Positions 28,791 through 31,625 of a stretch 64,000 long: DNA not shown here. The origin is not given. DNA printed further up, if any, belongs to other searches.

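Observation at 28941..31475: Orphan 844-aa P-loop NTPase with a helix-hairpin-helix tail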

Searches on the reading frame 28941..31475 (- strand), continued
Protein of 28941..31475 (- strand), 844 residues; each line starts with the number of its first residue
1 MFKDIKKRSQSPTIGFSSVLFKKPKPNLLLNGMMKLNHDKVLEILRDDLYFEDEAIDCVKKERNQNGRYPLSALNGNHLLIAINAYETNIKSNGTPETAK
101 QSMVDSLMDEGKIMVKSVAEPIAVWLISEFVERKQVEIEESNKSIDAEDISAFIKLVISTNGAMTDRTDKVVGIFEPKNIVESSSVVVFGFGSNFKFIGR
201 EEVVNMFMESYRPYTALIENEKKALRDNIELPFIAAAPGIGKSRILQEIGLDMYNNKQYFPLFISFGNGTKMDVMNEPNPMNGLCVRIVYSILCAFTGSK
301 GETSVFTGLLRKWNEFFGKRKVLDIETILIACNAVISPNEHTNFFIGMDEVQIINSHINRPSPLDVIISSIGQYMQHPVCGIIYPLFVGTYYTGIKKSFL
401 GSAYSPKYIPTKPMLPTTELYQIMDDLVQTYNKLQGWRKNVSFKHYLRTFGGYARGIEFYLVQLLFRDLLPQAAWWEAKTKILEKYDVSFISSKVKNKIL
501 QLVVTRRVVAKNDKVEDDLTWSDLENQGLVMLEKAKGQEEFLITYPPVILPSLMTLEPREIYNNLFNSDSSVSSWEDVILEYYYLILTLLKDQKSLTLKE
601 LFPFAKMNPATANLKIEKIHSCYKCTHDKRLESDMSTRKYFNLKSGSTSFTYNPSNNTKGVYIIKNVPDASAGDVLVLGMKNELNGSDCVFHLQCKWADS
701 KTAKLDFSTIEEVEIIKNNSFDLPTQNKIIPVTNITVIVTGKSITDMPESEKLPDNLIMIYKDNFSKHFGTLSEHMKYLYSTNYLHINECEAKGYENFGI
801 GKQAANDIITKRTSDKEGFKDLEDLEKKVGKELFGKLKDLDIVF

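Call 37: find_homologous_proteins(query=A4, max_evalue=0.00001)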
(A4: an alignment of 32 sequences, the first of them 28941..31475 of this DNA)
Query A4 (32 sequences) (844 aa, profile of the alignment): 3 proteins with E <= 0.00001 among 8000 candidates.
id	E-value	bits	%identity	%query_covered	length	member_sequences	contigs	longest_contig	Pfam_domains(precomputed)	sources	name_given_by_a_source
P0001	1.2e-202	693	100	93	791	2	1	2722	-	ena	-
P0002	3.9e-192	658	56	79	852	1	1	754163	-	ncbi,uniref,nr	ncbi:hypothetical protein C9374_014550 [Naegleria lovaniensis]|uniref:PB1 domain-containing protein 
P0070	1.7e-34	137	40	4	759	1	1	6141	-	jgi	-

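Call 39: search_solved_structures(query=A4, max_evalue=10, show_alignments=3)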
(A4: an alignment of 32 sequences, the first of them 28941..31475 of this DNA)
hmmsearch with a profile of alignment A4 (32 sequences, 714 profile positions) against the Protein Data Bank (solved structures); distinct sequences matched with E-value up to 10: 33.
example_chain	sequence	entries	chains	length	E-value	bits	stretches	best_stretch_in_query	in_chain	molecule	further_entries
9yi2_A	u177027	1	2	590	4e-11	45.1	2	644-698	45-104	Endonuclease/exonuclease/phosphatase family domain-containing protein 1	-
8dss_A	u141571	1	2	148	3.8e-05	25.3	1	656-701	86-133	ComE operon protein 1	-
8dfk_A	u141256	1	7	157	8.7e-05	24.1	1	657-703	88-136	ComE operon protein 1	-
2duy_A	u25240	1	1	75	0.0023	19.4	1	653-701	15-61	Competence protein ComEA-related protein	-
27ae_A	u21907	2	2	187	0.0072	17.8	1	665-709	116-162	DNA-binding protein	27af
4nh0_A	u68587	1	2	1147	0.013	16.9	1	109-157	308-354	Cell divisionFtsK/SpoIIIE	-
5vtm_X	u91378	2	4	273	0.031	15.6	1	654-701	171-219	Type II secretion system protein K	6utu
29hb_b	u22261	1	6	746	0.049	15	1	8-126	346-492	ATP-dependent Clp protease, ATP-binding subunit ClpE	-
2i5h_A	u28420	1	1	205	0.076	14.4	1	664-704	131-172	Hypothetical protein AF1531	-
8zrs_A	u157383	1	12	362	0.093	14.1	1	76-135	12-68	Caseinolytic peptidase B protein homolog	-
8zr0_A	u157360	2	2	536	0.12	13.7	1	75-135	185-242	Caseinolytic peptidase B protein homolog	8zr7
2edu_A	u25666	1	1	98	0.21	12.9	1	659-703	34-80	Kinesin-like protein KIF22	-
4ypn_A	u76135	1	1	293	0.25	12.7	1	78-130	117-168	Lon protease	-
8k3y_F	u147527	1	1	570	0.45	11.8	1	80-130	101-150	Lon protease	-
4ypl_A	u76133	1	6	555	0.45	11.8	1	80-130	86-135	Lon protease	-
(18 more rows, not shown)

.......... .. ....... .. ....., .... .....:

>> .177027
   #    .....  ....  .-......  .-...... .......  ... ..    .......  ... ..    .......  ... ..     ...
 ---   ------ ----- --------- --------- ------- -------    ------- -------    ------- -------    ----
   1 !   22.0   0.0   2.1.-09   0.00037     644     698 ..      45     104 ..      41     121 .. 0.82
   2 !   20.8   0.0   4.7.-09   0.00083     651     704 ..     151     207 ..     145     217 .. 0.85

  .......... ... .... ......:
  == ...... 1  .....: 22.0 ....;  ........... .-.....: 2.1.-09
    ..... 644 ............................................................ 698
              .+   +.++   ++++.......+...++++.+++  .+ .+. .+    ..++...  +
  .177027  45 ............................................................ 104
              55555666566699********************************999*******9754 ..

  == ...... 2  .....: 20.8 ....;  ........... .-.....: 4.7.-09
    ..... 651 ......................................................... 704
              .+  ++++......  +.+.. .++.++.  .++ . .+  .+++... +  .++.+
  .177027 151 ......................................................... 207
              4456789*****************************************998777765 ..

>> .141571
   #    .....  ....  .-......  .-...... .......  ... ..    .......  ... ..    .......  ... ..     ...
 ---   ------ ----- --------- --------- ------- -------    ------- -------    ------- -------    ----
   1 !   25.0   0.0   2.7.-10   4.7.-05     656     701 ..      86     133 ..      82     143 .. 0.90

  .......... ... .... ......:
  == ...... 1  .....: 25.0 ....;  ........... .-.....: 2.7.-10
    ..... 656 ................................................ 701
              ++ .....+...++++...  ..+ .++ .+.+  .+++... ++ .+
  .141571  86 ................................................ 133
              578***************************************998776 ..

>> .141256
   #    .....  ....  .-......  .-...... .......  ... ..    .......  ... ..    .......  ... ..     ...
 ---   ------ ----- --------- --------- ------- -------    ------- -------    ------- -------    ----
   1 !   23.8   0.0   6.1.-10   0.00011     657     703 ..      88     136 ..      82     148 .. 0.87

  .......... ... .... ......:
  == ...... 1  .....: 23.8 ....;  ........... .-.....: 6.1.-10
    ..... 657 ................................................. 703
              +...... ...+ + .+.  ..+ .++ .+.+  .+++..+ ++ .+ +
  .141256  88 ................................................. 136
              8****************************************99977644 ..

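Call 49: predict_structure(alignment_id=A4)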
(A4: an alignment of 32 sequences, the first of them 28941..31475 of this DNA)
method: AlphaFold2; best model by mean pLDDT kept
length: 844 residues; sequences in the alignment: 32
mean_pLDDT: 83.2   pTM: 0.77
mean pLDDT of the five models: 83.2, 81.8, 81.5, 80.9, 79.3
residues with pLDDT >= 90: 442; 70-90: 249; 50-70: 94; < 50: 59
segments of 3 or more residues with pLDDT < 50: 1-25, 136-145, 163-173, 636-640, 646-649
pLDDT, mean of each block of 10 residues (from residue 1): 34 30 53 85 75 53 55 84 93 90 91 81 85 57 53 70 46 68 85 75 92 94 94 95 92 88 89 80 92 86 86 78 87 89 95 75 90 95 96 92 94 90 92 93 93 94 93 96 91 95 95 92 94 88 95 94 82 79 95 93 97 95 80 53 47 59 85 87 91 81 84 72 63 90 91 95 92 87 86 90 96 93 96 93 89
secondary structure, 60 per line:
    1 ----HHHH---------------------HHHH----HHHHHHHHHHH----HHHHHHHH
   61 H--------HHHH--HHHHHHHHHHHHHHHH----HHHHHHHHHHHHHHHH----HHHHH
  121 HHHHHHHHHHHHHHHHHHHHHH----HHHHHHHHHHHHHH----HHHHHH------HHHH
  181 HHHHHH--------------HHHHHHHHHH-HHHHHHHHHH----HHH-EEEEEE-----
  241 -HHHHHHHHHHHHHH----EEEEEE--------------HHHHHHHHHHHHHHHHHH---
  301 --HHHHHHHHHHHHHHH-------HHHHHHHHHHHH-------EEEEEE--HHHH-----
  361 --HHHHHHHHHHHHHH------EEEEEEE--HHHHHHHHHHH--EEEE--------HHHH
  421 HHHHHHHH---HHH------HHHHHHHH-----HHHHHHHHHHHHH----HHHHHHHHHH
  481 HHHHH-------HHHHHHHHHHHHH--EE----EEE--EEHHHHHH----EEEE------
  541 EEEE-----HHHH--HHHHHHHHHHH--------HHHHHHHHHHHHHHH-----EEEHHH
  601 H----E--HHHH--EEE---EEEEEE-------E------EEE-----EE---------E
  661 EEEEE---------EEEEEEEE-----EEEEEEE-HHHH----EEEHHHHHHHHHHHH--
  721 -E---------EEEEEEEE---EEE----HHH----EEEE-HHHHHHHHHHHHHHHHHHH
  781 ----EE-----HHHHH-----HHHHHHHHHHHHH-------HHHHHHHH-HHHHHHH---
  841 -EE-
elements in order (helices of 4 or more, strands of 3 or more residues): H5-8 H30-33 H38-48 H53-61 H70-73 H76-91 H96-111 H116-142 H147-160 H165-170 H177-186 H201-210 H212-221 E230-235 H242-255 E260-265 H280-297 H303-317 H325-336 E344-349 H352-355 H363-376 E383-389 H392-402 E405-408 H417-428 H441-448 H454-466 H471-485 H493-505 E514-516 H521-526 E531-534 E541-544 H550-553 H556-566 H575-589 E595-597 H598-601 H609-612 E615-617 E621-626 E641-643 E660-665 E675-682 E688-694 H696-699 E704-706 H707-718 E732-739 E743-745 E757-760 H762-780 H792-796 H802-814 H822-829 H831-837

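Call 54: fold_search(model_id=the predicted structure, library=pdb)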
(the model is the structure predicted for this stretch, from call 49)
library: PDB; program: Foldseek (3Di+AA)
matches with E <= 10: 1295; with E <= 0.001: 56
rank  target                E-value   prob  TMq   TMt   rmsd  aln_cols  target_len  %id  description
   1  1w5t_C                6.6e-06  1.00  0.22  0.41  17.3       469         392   12  Structure of the Aeropyrum Pernix ORC2 protein (ADPNP-ADP complexes) (released 2004-10-05)
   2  2qen                  8.4e-06  1.00  0.26  0.55   7.7       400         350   11  The walker-type atpase paby2304 of pyrococcus abyssi (released 2008-07-01)
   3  2v1u_A                1.3e-05  1.00  0.22  0.41  11.2       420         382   11  STRUCTURE OF THE AEROPYRUM PERNIX ORC1 PROTEIN IN COMPLEX WITH DNA (released 2007-09-18)
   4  1w5t_A                3.3e-05  1.00  0.26  0.47   8.4       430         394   14  Structure of the Aeropyrum Pernix ORC2 protein (ADPNP-ADP complexes) (released 2004-10-05)
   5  7tji_D                3.8e-05  1.00  0.20  0.35  15.6       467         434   10  S. cerevisiae ORC bound to 84 bp ARS1 DNA and Cdc6 (state 2) with flexible Orc6 N-terminal domain (released 2022-10-05)
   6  7jgr_A                4.7e-05  1.00  0.20  0.36  15.1       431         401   11  Structure of Drosophila ORC bound to DNA (84 bp) and Cdc6 (released 2020-09-09)
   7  1w5s_B                5.7e-05  1.00  0.22  0.41  10.6       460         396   13  Structure of the Aeropyrum Pernix ORC2 protein (ADP form) (released 2004-10-05)
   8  9gjp_D                6.0e-05  1.00  0.21  0.36  10.7       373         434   10  OCCM maturation intermediate stalled with an Arginine Finger mutation in Mcm5: Conformer 2 (released 2025-03-05)
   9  4xgc_D                6.0e-05  1.00  0.22  0.38  15.7       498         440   10  Crystal structure of the eukaryotic origin recognition complex (released 2015-04-01)
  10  8bob_C                7.2e-05  1.00  0.19  0.34  17.2       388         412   11  Structural basis for negative regulation of the maltose system (released 2023-10-18)
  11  7jgr_G                8.4e-05  1.00  0.22  0.43  14.0       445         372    9  Structure of Drosophila ORC bound to DNA (84 bp) and Cdc6 (released 2020-09-09)
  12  7tji_I                8.4e-05  1.00  0.19  0.35  15.2       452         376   12  S. cerevisiae ORC bound to 84 bp ARS1 DNA and Cdc6 (state 2) with flexible Orc6 N-terminal domain (released 2022-10-05)
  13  8s0e_A                8.8e-05  1.00  0.21  0.41  14.9       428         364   13  H. sapiens OCCM bound to double stranded DNA (released 2024-10-02)
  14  7tjh_D                1.2e-04  1.00  0.21  0.35  15.3       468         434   10  S. cerevisiae ORC bound to 84 bp ARS1 DNA and Cdc6 (state 1) with flexible Orc6 N-terminal domain (released 2022-10-05)
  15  5v8f_D                1.4e-04  1.00  0.19  0.31  12.2       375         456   10  Structural basis of MCM2-7 replicative helicase loading by ORC-Cdc6 and Cdt1 (released 2017-05-10)
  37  7mcs_B                5.7e-04  1.00  0.20  0.36  13.6       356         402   13  Cryo-electron microscopy structure of TnsC(1-503)A225V bound to DNA (released 2022-02-23)
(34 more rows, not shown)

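Call 58: list_cluster_members(proteins=[P0006, P0008, P0013, P0025, P0030, P0031, P0033, P0039, P0048, P0061])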
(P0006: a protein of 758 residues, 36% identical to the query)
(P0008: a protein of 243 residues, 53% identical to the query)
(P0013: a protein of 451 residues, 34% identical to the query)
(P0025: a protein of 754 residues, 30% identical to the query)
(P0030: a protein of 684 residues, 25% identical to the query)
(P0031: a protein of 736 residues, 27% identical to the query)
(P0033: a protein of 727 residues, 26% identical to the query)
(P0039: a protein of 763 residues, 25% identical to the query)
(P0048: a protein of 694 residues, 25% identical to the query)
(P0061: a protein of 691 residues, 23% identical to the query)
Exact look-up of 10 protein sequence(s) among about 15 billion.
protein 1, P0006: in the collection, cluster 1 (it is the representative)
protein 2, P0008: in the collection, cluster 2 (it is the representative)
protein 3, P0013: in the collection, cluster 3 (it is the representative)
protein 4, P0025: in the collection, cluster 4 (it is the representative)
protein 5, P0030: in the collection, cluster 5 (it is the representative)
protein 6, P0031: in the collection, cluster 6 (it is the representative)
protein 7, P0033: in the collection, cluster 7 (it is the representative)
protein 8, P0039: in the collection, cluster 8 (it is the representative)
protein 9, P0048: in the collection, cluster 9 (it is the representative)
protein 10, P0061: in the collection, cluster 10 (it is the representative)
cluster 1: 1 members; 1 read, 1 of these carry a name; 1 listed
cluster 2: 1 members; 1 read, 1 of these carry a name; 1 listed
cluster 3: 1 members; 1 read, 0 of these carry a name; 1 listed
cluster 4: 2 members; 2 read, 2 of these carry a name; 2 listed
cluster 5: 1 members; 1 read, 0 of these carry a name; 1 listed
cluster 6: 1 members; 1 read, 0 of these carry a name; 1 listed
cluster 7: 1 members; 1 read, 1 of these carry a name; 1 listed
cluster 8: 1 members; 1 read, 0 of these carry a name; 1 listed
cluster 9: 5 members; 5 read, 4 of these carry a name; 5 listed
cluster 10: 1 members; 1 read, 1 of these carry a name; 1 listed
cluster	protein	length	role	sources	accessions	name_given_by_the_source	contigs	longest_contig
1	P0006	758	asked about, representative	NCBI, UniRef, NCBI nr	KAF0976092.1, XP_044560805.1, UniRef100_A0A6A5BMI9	hypothetical protein FDP41_004768 [Naegleria fowleri] | Uncharacterized protein n=1 Tax=Naegleria fowleri TaxID=5763 RepID=A0A6A5BMI9_NAEFO | uncharacterized protein FDP41_004768 [Naegleria fowleri]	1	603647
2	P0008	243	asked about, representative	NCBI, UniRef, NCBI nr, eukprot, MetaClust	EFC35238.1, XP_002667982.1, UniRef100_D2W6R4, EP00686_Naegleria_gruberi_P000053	predicted protein [Naegleria gruberi] | Predicted protein n=1 Tax=Naegleria gruberi TaxID=5762 RepID=D2W6R4_NAEGR | uncharacterized protein NAEGRDRAFT_77108 [Naegleria gruberi]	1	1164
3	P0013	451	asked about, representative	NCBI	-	-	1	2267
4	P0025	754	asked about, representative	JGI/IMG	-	hypothetical protein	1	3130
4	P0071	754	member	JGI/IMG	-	hypothetical protein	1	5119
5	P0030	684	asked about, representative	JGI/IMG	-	-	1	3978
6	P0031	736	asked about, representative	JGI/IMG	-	-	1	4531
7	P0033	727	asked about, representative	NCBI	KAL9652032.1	hypothetical protein ABK040_000373 [Willaertia magna]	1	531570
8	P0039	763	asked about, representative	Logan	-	-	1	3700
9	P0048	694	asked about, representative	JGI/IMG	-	hypothetical protein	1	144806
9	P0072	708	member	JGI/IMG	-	hypothetical protein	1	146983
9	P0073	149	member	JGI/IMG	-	hypothetical protein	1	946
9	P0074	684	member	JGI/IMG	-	hypothetical protein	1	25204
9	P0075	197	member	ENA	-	-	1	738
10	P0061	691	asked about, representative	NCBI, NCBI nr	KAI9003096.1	hypothetical protein BC832DRAFT_593178 [Gaertneriomyces semiglobifer]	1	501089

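Call 62: search_protein_families(library=padloc, alignment_id=A4, max_evalue=0.01)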
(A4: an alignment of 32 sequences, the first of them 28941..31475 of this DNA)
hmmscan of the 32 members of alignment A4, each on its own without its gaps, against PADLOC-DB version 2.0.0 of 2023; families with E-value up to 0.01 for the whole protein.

A. member 1, window:28941-31475:- (844 aa): 0 families

B. families by the number of members that match (of 32 scanned): 3 families
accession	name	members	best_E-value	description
PDLC04140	mad8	2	0.0043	mads_8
PDLC01211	Cmr5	1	0.0023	CAS-III-B; effector_SS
PDLC00303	PtuA1|PtuA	1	0.0046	AAA ATPase domain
